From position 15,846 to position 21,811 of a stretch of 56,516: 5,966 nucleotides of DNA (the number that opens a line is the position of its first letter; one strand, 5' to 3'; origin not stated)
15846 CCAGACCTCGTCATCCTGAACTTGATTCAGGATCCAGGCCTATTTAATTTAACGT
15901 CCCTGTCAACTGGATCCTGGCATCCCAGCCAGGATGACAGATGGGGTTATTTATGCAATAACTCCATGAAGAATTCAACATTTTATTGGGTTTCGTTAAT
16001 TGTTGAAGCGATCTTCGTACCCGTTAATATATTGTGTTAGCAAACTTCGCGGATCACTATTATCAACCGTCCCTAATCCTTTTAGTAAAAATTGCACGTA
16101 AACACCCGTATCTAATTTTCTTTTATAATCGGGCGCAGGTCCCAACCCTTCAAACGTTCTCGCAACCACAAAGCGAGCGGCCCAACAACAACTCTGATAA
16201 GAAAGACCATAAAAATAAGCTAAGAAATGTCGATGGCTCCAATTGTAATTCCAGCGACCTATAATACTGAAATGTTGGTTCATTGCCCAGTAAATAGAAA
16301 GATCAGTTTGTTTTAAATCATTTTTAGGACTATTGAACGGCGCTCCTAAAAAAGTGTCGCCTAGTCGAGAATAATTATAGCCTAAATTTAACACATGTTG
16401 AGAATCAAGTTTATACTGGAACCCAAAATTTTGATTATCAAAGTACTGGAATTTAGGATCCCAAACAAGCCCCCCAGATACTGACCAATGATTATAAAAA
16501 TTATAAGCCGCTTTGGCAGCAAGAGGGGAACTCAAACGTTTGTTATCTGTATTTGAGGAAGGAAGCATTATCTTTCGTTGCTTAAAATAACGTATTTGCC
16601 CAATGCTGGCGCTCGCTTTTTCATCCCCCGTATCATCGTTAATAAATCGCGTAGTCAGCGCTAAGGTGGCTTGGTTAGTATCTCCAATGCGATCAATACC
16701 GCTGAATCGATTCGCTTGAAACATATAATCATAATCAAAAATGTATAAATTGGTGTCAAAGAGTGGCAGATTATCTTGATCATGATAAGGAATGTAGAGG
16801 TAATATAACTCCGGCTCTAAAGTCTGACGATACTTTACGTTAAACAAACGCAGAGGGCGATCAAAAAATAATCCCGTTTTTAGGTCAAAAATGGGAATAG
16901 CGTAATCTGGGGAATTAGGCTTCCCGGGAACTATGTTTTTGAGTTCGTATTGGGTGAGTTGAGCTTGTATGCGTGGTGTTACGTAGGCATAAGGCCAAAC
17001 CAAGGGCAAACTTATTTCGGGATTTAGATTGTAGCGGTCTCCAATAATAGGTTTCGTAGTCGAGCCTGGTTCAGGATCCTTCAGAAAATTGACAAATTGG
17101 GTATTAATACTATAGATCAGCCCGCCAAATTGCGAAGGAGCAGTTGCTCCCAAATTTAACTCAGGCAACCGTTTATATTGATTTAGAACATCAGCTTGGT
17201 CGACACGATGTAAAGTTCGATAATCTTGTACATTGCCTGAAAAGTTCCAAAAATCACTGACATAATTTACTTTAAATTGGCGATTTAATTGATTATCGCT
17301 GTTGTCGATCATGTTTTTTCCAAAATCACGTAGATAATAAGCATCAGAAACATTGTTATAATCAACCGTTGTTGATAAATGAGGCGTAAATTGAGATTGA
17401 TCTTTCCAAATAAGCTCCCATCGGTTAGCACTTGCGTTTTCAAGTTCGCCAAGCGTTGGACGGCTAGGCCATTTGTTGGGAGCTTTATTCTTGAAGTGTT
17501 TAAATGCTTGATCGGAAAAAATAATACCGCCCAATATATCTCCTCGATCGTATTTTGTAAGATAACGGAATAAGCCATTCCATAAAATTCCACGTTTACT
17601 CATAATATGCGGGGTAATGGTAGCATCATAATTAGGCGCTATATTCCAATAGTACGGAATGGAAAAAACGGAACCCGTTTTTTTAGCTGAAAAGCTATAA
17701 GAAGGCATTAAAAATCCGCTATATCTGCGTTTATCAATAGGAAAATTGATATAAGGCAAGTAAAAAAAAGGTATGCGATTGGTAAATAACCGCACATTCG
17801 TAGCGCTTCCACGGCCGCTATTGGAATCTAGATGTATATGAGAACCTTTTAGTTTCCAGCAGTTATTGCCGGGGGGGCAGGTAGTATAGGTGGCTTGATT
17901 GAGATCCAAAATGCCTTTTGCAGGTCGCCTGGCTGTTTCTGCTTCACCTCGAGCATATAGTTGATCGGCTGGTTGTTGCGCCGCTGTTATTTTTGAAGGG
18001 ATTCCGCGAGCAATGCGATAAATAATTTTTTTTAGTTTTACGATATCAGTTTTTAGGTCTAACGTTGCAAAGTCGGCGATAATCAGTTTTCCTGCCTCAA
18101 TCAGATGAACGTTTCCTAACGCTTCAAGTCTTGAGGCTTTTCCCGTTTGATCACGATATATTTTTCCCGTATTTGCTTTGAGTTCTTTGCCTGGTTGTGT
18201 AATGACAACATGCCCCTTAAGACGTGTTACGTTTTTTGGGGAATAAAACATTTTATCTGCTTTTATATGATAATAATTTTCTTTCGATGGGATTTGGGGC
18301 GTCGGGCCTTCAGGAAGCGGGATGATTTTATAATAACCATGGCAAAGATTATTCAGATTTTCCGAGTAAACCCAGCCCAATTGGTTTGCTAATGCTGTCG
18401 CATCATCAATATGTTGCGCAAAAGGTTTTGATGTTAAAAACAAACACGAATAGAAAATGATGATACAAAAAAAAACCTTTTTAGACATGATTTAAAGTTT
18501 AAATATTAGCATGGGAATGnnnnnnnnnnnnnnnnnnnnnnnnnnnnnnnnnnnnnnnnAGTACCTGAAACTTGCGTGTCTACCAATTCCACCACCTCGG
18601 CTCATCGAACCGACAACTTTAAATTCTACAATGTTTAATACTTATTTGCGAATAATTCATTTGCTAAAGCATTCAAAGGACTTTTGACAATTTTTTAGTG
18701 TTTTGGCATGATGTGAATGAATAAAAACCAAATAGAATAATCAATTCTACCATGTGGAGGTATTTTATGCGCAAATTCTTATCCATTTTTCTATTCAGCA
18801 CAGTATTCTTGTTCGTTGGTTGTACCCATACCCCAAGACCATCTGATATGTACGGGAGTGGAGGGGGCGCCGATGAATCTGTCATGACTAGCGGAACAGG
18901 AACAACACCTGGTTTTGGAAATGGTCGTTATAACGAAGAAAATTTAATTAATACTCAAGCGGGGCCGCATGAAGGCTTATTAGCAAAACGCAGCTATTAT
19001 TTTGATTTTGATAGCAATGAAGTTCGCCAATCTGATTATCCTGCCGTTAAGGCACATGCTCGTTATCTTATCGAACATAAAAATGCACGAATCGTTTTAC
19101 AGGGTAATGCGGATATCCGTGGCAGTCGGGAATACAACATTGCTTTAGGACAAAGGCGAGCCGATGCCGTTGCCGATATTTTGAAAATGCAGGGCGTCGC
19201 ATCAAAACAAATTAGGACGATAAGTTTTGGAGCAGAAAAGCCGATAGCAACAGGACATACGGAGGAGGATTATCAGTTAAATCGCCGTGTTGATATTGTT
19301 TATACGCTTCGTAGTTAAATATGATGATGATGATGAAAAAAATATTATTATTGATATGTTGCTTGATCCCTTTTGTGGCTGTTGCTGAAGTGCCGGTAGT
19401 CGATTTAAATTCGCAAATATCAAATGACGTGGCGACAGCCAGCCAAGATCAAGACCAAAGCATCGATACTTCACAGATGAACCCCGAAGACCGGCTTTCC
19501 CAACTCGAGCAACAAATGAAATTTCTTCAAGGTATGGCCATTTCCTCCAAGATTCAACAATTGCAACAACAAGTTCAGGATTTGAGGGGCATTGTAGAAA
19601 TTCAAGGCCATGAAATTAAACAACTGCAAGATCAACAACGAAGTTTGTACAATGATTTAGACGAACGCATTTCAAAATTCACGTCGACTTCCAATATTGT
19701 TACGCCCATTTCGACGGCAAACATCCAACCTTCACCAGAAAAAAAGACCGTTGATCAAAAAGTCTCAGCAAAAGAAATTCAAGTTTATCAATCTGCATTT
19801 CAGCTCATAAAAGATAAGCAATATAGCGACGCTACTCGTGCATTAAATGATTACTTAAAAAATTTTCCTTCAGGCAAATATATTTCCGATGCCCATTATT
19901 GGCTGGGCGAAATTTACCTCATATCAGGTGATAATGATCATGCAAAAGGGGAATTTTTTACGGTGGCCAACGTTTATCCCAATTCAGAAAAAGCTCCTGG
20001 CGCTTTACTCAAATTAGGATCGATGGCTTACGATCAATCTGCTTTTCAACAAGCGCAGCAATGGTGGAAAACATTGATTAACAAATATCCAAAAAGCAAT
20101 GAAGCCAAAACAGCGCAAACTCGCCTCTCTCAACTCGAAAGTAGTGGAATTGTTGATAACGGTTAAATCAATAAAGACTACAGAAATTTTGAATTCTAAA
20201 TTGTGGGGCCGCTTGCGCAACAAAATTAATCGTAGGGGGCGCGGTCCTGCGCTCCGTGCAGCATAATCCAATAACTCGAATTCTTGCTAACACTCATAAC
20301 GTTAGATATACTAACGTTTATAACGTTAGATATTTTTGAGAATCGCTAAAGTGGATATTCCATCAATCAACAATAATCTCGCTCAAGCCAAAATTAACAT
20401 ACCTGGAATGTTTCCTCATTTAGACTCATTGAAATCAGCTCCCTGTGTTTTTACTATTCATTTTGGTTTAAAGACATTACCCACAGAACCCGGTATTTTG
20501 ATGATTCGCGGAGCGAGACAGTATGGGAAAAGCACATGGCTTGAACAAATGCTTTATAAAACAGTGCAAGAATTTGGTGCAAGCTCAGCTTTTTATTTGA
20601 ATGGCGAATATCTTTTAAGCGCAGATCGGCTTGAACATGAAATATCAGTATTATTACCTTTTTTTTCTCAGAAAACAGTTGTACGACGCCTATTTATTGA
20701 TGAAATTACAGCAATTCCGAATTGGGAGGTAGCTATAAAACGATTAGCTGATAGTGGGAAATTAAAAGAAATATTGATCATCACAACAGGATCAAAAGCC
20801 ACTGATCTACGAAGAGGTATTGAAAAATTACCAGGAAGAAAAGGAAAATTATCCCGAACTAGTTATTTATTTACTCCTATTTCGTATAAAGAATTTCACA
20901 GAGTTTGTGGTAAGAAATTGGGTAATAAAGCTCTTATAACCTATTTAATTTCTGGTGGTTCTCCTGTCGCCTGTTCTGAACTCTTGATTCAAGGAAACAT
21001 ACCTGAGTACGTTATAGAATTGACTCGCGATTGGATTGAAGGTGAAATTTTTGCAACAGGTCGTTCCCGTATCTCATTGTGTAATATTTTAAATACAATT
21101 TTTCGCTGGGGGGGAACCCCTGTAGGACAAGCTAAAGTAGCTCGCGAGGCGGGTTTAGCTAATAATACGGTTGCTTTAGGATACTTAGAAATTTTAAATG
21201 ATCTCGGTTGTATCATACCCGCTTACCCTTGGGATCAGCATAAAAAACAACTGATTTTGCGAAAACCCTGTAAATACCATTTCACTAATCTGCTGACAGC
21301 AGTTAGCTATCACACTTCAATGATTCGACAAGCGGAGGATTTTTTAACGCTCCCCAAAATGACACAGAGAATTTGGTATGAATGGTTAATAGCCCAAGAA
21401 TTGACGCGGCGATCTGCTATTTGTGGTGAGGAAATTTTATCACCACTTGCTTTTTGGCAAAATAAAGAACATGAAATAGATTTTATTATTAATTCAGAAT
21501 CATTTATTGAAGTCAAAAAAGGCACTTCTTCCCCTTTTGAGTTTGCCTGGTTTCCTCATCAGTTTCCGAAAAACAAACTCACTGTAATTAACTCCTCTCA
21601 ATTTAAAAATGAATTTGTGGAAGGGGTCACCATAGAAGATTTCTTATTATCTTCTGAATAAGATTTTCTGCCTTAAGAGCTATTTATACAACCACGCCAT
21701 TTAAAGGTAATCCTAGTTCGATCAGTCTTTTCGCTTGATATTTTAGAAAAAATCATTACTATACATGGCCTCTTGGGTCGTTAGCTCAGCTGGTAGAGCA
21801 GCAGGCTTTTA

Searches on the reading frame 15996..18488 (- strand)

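Call 71: search_protein_families(library=pfam, proteins=[window:15996-18488:-], max_evalue=0.00001)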
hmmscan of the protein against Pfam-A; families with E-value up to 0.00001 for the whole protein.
window:15996-18488:- (830 aa): 2 families
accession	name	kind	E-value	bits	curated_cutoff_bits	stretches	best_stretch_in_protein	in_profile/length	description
PF04453.20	LptD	-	1.1e-89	302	22.4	1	355-739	2-383/384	LPS transport system D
PF03968.19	LptD_N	-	1.5e-07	32.1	20.4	1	74-225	1-112/113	LptA/(LptD N-terminal domain) LPS transport protein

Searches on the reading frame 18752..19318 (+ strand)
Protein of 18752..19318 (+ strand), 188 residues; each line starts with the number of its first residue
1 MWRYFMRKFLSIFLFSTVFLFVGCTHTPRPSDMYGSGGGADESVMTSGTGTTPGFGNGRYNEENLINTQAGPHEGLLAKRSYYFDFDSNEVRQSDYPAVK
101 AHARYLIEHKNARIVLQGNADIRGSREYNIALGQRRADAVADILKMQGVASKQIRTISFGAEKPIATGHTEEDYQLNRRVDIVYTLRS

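Call 71: search_protein_families(library=pfam, proteins=[window:18752-19318:+], max_evalue=0.00001)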
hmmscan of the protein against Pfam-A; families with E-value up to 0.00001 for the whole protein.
window:18752-19318:+ (188 aa): 1 family
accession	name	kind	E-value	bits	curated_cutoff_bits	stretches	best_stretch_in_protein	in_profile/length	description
PF00691.25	OmpA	-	1.1e-19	71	27.2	1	83-178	1-98/98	OmpA family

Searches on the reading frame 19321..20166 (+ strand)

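Call 71: search_protein_families(library=pfam, proteins=[window:19321-20166:+], max_evalue=0.00001)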
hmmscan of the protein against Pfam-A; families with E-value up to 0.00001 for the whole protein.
window:19321-20166:+ (281 aa): 3 families
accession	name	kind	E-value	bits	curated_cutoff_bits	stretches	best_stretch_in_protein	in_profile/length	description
PF16331.10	TolA_bind_tri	-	3.5e-17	62.7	30.1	1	56-124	3-73/76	TolA binding protein trimerisation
PF13525.12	YfiO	-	1.2e-07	32.1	25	1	154-273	7-137/203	Outer membrane lipoprotein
PF13174.12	TPR_6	-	4.4e-07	30.6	26.3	0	228-259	2-33/33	Tetratricopeptide repeat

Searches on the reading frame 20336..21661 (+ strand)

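Call 71: search_protein_families(library=pfam, proteins=[window:20336-21661:+], max_evalue=0.00001)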
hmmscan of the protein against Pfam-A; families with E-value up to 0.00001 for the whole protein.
window:20336-21661:+ (441 aa): 2 families
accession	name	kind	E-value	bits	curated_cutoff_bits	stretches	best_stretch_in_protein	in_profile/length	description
PF13173.12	AAA_14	-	4.2e-21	75.7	27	1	53-187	3-128/129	AAA domain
PF13635.12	DUF4143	-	2.6e-10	40.7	28.1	1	248-395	16-159/160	Domain of unknown function (DUF4143)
